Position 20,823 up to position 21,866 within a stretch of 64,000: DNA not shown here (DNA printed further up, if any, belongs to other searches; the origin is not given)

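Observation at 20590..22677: Tightly coupled three-gene operon (two unknowns plus an AstE/AspA-like zinc deacylase), possibly acquired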

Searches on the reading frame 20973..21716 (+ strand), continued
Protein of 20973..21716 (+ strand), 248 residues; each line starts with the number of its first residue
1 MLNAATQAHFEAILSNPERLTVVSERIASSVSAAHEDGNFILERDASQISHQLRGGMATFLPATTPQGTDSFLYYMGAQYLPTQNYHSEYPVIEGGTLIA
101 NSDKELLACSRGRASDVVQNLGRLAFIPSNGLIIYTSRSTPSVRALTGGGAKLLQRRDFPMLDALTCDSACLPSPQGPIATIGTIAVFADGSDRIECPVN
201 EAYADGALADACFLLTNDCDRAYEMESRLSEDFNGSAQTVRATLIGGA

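Call 77: find_encoding_contigs(protein=P0015, flank=8000, max_places=2)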
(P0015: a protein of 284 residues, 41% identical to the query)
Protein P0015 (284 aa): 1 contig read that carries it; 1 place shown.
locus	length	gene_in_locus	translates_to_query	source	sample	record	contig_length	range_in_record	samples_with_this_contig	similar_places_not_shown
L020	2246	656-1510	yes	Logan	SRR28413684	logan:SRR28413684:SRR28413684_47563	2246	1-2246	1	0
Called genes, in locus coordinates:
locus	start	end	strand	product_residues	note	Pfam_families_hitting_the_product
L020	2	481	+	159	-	?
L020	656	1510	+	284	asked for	-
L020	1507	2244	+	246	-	?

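Call 78: find_encoding_contigs(protein=P0016, flank=8000, max_places=2)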
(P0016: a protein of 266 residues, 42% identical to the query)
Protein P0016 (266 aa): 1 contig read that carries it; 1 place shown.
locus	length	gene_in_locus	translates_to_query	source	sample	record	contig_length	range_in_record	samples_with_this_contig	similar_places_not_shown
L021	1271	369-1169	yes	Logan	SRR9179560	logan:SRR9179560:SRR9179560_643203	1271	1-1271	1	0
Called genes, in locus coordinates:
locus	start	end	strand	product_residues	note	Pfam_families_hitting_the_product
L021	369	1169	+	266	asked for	-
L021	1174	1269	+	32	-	?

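Call 93: list_cluster_members(proteins=[P0001, P0002, P0021, P0010, P0013, P0019, P0017])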
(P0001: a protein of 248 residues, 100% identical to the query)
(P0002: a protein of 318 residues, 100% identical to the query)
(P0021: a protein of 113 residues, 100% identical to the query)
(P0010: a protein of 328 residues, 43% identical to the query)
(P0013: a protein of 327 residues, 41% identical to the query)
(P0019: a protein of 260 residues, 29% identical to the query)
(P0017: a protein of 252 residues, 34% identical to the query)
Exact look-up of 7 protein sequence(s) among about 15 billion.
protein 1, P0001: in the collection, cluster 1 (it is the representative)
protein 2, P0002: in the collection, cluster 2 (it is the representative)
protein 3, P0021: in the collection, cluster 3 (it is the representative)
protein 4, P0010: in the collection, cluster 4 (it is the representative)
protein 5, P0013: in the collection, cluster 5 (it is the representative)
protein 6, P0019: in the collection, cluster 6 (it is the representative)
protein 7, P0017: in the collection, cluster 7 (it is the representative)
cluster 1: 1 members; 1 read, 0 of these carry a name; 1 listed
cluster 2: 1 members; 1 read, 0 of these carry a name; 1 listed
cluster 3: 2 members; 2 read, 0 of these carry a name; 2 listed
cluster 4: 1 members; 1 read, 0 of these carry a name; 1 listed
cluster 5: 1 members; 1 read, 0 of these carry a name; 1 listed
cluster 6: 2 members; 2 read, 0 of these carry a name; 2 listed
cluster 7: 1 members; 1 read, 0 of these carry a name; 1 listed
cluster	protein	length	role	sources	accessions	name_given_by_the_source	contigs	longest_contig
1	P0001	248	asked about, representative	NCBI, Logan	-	-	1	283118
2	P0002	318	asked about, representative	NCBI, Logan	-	-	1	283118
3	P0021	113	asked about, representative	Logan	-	-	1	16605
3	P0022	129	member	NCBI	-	-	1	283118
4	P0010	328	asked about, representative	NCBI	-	-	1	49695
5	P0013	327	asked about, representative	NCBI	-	-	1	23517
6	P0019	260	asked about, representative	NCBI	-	-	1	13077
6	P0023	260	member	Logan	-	-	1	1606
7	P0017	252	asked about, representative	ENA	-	-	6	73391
